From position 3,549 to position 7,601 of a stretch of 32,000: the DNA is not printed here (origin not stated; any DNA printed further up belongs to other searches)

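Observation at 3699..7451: Single-polypeptide ECF sigma factor fused through one TM helix to seven beta-sandwich repeats and a C-terminal WCGPC thioredoxin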

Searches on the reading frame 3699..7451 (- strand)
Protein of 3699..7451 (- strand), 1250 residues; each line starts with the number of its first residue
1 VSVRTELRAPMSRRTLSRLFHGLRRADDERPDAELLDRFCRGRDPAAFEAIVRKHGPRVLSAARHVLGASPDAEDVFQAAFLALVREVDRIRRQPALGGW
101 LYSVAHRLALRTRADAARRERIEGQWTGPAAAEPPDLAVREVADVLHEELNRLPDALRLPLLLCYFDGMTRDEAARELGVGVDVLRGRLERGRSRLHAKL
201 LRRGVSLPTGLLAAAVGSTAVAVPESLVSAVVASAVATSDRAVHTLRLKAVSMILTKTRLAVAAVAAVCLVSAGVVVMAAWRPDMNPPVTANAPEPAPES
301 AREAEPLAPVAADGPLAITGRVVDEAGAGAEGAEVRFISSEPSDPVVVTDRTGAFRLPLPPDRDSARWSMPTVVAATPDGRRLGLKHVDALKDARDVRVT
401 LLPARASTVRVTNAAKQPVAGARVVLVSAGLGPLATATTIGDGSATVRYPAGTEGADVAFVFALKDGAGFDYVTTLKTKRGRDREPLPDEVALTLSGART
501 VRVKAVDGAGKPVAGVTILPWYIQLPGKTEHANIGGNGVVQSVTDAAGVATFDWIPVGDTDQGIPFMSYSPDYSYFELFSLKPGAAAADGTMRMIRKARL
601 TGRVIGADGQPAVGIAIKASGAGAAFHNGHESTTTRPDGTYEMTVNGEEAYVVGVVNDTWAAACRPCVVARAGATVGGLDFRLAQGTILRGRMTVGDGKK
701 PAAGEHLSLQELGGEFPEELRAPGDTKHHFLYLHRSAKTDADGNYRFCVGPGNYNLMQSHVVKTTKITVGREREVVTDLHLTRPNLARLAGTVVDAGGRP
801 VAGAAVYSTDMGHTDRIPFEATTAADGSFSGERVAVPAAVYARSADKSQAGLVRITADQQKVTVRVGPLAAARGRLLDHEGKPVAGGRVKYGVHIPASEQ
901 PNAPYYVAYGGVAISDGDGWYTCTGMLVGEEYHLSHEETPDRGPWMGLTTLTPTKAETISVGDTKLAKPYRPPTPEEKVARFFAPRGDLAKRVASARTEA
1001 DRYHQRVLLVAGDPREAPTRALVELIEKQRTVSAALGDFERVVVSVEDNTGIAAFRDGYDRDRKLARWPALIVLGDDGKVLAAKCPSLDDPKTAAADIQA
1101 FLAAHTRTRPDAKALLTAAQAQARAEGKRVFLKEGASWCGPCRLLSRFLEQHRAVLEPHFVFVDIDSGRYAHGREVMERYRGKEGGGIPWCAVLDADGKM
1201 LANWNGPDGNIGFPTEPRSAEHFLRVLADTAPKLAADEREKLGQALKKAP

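Call 4: search_protein_families(library=pfam, proteins=[window:3699-7451:-], max_evalue=1)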
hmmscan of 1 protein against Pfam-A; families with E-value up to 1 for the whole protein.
window:3699-7451:- (1250 aa): 18 families
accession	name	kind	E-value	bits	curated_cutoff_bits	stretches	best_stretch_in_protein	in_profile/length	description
PF13620.12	CarboxypepD_reg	-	1.1e-25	90.2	32.3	5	318-376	2-62/82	Carboxypeptidase regulatory-like domain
PF04542.20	Sigma70_r2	-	3.4e-13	49.6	24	1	51-118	1-70/71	Sigma-70 region 2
PF02369.22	Big_1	-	1.8e-12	47.6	34.9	3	582-655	7-76/93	Bacterial Ig-like domain (group 1)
PF13899.12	Thioredoxin_7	-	1.8e-08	34.8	27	1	1116-1196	6-83/83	Thioredoxin-like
PF08281.18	Sigma70_r4_2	-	4.1e-08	33.2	25.7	1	145-196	3-54/54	Sigma-70, region 4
PF24107.1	DUF7382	-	6.3e-07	29.6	27.4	2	494-552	15-64/65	Domain of unknown function (DUF7382)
PF25020.1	TTR_TEN1-4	-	7e-06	26.3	27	1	598-650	7-54/86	Teneurin TTR-like domain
PF17789.7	MG4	-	0.00012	22.7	24.7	1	603-647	21-62/95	Macroglobulin domain MG4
PF00775.27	Dioxygenase_C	-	0.00019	21.4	27.3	0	866-925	26-90/182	Dioxygenase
PF11974.14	bMG3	-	0.00031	21.1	34.9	1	415-467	24-77/103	Bacterial alpha-2-macroglobulin MG3 domain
PF20598.4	DUF6795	-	0.00035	21.3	27.4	0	791-831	3-43/103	Domain of unknown function (DUF6795)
PF04545.22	Sigma70_r4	-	0.0048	16.8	24.1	1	150-196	2-48/50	Sigma-70, region 4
PF07210.18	DUF1416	-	0.013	15.8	23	0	313-357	17-61/97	Protein of unknown function (DUF1416)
PF03190.21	Thioredox_DsbH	-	0.017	15.6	27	1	1100-1169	10-82/163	Protein of unknown function, DUF255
PF13098.12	Thioredoxin_2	-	0.018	15.8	27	1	1123-1206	1-93/104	Thioredoxin-like domain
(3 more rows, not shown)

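Call 5: search_protein_families(library=ncbifam, proteins=[window:3699-7451:-], max_evalue=1)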
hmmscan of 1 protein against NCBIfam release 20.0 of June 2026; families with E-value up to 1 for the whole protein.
window:3699-7451:- (1250 aa): 76 families (the best 25 are shown)
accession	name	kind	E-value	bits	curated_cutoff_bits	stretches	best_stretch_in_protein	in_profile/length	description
NF004113.0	PRK05602.1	equivalog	1e-22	80.8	208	1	23-203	23-204/211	RNA polymerase sigma factor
NF007225.0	PRK09643.1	equivalog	2.2e-19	69.9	190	1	26-200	8-182/204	RNA polymerase sigma factor SigM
NF008888.0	PRK11922.1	equivalog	1e-18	67.8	204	1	29-201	14-197/231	RNA polymerase sigma factor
TIGR02983.1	SigE-fam_strep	subfamily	1.3e-17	64.2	141.55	1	46-200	6-158/162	SigE family RNA polymerase sigma factor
TIGR02937.1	sigma70-ECF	superfamily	9.6e-17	61.1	42.9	1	47-199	2-164/165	sigma-70 family RNA polymerase sigma factor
NF009190.0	PRK12538.1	equivalog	2.2e-15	57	303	1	32-203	50-222/233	RNA polymerase sigma factor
TIGR02959.1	SigZ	equivalog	7.8e-15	55.1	168.65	1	70-200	19-148/170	RNA polymerase sigma factor SigZ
NF007229.0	PRK09647.1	equivalog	8e-15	54.8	265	1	44-203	42-205/220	RNA polymerase sigma factor SigE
NF009166.1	PRK12513.1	equivalog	5.9e-14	52.2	206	1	27-200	4-186/193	RNA polymerase sigma factor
NF009176.0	PRK12524.1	equivalog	1.4e-13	51.1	264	1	31-201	12-185/196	RNA polymerase sigma factor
NF007215.0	PRK09637.1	equivalog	1.3e-12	48.1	212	1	69-200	24-154/181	RNA polymerase sigma factor SigZ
TIGR02985.1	Sig70_bacteroi1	subfamily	2e-12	47.6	126.4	1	47-200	2-162/162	RNA polymerase sigma-70 factor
NF007228.0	PRK09646.1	subfamily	4.2e-12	46.1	226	1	31-200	16-190/194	ECF RNA polymerase sigma factor SigK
NF009172.0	PRK12519.1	subfamily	6.3e-12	45.4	222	1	28-200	12-189/194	RNA polymerase sigma factor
NF009171.0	PRK12518.1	equivalog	8.5e-12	45.3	208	1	29-206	11-190/191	RNA polymerase sigma factor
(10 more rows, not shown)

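Call 8: find_homologous_proteins(query=window:3702-7451:-, max_evalue=0.00001)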
Query window:3702-7451:- (1250 aa): 267 proteins with E <= 0.00001 among 8000 candidates; the best 120 are listed.
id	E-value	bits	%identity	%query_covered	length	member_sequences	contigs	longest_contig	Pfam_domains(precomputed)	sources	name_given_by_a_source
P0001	0.0e+0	2547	92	99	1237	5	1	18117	PF25020.2,PF02369.23,PF13899.13,PF13098.14,PF04542.21,PF13620.13,PF08281.19,PF24107.2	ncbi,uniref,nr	ncbi:sigma-70 family RNA polymerase sigma factor [Gemmata sp. JC717]|uniref:sigma-70 family RNA poly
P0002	0.0e+0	1846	70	99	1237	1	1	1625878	PF13715.13,PF17789.8,PF02369.23,PF13899.13,PF13098.14,PF04542.21,PF13620.13,PF08281.19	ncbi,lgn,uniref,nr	ncbi:sigma-70 family RNA polymerase sigma factor [Fimbriiglobus ruber]|uniref:High-affnity carbon up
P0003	0.0e+0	1730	67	97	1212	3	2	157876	PF13715.13,PF17789.8,PF25020.2,PF02369.23,PF13899.13,PF15976.12,PF13098.14,PF04542.21,PF00775.28,PF13620.13,PF08281.19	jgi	jgi:RNA polymerase sigma factor (sigma-70 family)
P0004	0.0e+0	1140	66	66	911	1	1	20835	PF13715.13,PF25020.2,PF02369.23,PF00775.28,PF13620.13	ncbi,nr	ncbi:hypothetical protein J0H58_08930 [bacterium]|nr:hypothetical protein [bacterium]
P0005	0.0e+0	1115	47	98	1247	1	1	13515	PF17789.8,PF04542.21,PF00775.28,PF13620.13,PF08281.19,PF17210.10,PF10670.16,PF13715.13,PF25020.2,PF02369.23,PF11974.15,PF13899.13,PF20598.5,PF15976.12,PF04545.23,PF22904.4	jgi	jgi:RNA polymerase sigma factor (sigma-70 family)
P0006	0.0e+0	1065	45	97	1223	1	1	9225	PF17789.8,PF04542.21,PF00775.28,PF13620.13,PF08281.19,PF10670.16,PF13715.13,PF25020.2,PF02369.23,PF11974.15,PF13899.13,PF20598.5,PF15976.12,PF04545.23,PF22904.4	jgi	jgi:RNA polymerase sigma factor (sigma-70 family)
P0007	3.4e-251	855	58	62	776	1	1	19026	PF17789.8,PF25020.2,PF02369.23,PF04542.21,PF13620.13,PF08281.19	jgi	-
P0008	2.4e-248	845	57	62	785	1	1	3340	PF25020.2,PF02369.23,PF04542.21,PF13620.13,PF08281.19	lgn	-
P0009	1.9e-245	836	57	62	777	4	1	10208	PF25020.2,PF02369.23,PF04542.21,PF13620.13,PF08281.19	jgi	-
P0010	1.1e-78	283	38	34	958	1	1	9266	PF13715.13,PF02369.23,PF04545.23,PF04542.21,PF00775.28,PF13620.13,PF08281.19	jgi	jgi:RNA polymerase sigma factor (sigma-70 family)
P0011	3.3e-75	272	36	49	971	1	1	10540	PF13715.13,PF20598.5,PF15976.12,PF04542.21,PF00775.28,PF13620.13,PF08281.19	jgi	jgi:RNA polymerase sigma factor (sigma-70 family)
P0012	3.1e-74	269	35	49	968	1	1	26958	PF13715.13,PF20598.5,PF15976.12,PF04542.21,PF00775.28,PF13620.13,PF08281.19,PF24107.2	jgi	jgi:RNA polymerase sigma factor (sigma-70 family)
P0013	6.5e-74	268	44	33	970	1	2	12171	PF13715.13,PF20598.5,PF15976.12,PF04545.23,PF04542.21,PF00775.28,PF13620.13,PF08281.19,PF24107.2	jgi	jgi:RNA polymerase sigma factor (sigma-70 family)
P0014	3.9e-73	265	51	21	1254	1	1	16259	PF00085.27,PF08534.17,PF13905.13,PF13098.14,PF04542.21,PF00775.28,PF13620.13,PF08281.19,PF10670.16,PF13715.13,PF02369.23,PF14686.13,PF20598.5,PF00578.28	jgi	jgi:RNA polymerase sigma factor (sigma-70 family)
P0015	4.2e-73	265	44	28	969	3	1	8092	PF10670.16,PF13715.13,PF20598.5,PF15976.12,PF04542.21,PF00775.28,PF13620.13,PF08281.19,PF24107.2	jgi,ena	jgi:RNA polymerase sigma factor (sigma-70 family)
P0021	1.3e-71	260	43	33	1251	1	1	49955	PF00085.27,PF08534.17,PF13905.13,PF13098.14,PF04542.21,PF00775.28,PF13620.13,PF08281.19,PF10670.16,PF13715.13,PF02369.23,PF14686.13,PF20598.5,PF00578.28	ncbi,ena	-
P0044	1.5e-64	237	51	21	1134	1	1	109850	PF25168.2,PF24105.2,PF24805.2,PF23342.2,PF24817.2,PF23393.3,PF23389.2,PF24797.2,PF25460.2,PF00400.39,PF23414.2,PF23410.5,PF25174.2,PF24814.2,PF23381.2,PF25173.2,PF23383.2,PF25171.2,PF12894.14,PF25175.2,PF04542.21,PF24796.2,PF08281.19,PF07676.19,PF24780.2,PF23409.2,PF25172.2,PF26549.1,PF24782.3,PF253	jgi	jgi:RNA polymerase sigma factor (sigma-70 family)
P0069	2.9e-60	222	48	21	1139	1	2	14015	PF25168.2,PF23586.3,PF24105.2,PF24805.2,PF25048.2,PF23342.2,PF24817.2,PF23393.3,PF23389.2,PF20426.5,PF25460.2,PF00400.39,PF23414.2,PF23410.5,PF25174.2,PF24814.2,PF23381.2,PF25173.2,PF23383.2,PF25171.2,PF12894.14,PF25175.2,PF04542.21,PF24796.2,PF08281.19,PF07676.19,PF24780.2,PF23409.2,PF25172.2,PF247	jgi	jgi:RNA polymerase sigma factor (sigma-70 family)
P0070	3.1e-60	222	49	21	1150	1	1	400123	PF25168.2,PF24105.2,PF24805.2,PF23342.2,PF24817.2,PF23393.3,PF23389.2,PF20426.5,PF25460.2,PF00400.39,PF04053.21,PF23414.2,PF25178.1,PF23410.5,PF23775.2,PF25174.2,PF24814.2,PF23381.2,PF21029.4,PF25173.2,PF23383.2,PF25171.2,PF12894.14,PF25175.2,PF04542.21,PF24796.2,PF08281.19,PF21031.3,PF07676.19,PF24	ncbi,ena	-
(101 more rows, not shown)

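Call 26: find_encoding_contigs(protein=P0002, flank=10000, max_places=3)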
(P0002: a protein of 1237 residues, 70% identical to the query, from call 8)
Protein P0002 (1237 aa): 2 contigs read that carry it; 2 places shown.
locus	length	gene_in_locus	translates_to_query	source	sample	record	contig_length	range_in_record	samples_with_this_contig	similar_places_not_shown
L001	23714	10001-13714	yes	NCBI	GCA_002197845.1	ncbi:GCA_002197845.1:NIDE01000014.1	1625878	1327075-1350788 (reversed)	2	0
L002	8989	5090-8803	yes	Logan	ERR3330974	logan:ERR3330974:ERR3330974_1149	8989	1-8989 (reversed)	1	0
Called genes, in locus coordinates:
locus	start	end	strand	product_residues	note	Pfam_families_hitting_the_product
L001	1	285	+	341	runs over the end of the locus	PF13527:Acetyltransf_9 (weak), PF00583:Acetyltransf_1, PF13508:Acetyltransf_7 (weak), PF13673:Acetyltransf_10 (faint), PF00583:Acetyltransf_1, PF08445:FR47 (weak)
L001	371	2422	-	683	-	-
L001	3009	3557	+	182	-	-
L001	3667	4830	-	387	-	PF01609:DDE_Tnp_1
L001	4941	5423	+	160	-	-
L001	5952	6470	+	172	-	PF00293:NUDIX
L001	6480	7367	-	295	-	PF10503:Esterase_PHB (weak), PF02230:Abhydrolase_2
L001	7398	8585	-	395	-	-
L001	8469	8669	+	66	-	-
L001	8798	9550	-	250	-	PF00106:adh_short, PF23441:SDR (weak), PF08659:KR, PF13561:adh_short_C2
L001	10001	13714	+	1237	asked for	PF04542:Sigma70_r2, PF08281:Sigma70_r4_2, PF02369:Big_1 (faint), PF13620:CarboxypepD_reg (weak), PF13715:CarbopepD_reg_2 (faint), PF17789:MG4 (faint), PF13098:Thioredoxin_2 (weak), PF13899:Thioredoxin_7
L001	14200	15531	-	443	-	PF01011:PQQ (faint), PF13360:PQQ_2, PF13570:Beta-prop_ACSF4 (faint)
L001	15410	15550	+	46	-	-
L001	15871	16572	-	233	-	PF01227:GTP_cyclohydroI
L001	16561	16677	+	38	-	-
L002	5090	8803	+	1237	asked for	PF04542:Sigma70_r2, PF08281:Sigma70_r4_2, PF02369:Big_1 (faint), PF13620:CarboxypepD_reg (weak), PF13715:CarbopepD_reg_2 (faint), PF17789:MG4 (faint), PF13098:Thioredoxin_2 (weak), PF13899:Thioredoxin_7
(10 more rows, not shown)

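Call 27: find_encoding_contigs(protein=P0003, flank=10000, max_places=3)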
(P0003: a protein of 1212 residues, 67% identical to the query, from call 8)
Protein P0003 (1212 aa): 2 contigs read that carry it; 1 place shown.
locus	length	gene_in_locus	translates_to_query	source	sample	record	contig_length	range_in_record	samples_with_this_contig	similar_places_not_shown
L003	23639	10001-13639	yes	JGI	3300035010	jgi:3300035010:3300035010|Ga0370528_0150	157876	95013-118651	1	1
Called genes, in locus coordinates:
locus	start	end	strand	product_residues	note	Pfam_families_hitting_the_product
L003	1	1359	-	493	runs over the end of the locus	PF00450:Peptidase_S10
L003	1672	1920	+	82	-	-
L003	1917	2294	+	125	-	PF00072:Response_reg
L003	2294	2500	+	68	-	-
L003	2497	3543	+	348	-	-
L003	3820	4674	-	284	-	PF00085:Thioredoxin, PF08534:Redoxin (faint), PF13098:Thioredoxin_2, PF14559:TPR_19 (weak), PF14561:TPR_20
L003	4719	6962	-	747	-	PF04542:Sigma70_r2, PF08281:Sigma70_r4_2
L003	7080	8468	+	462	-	PF18458:XPB_DRD, PF00270:DEAD, PF04851:ResIII, PF16203:ERCC3_RAD25_C, PF00271:Helicase_C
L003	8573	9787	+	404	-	PF05626:DUF790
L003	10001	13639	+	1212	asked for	PF04542:Sigma70_r2, PF08281:Sigma70_r4_2, PF00775:Dioxygenase_C (faint), PF02369:Big_1 (faint), PF13620:CarboxypepD_reg (faint), PF13715:CarbopepD_reg_2 (faint), PF15976:CooC_C (faint), PF13899:Thioredoxin_7, +3 more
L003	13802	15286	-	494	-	PF00206:Lyase_1, PF10397:ADSL_C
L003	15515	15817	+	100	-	-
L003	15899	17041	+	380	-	PF09594:GT87 (weak)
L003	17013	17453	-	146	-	-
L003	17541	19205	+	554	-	PF02776:TPP_enzyme_N, PF00205:TPP_enzyme_M, PF02775:TPP_enzyme_C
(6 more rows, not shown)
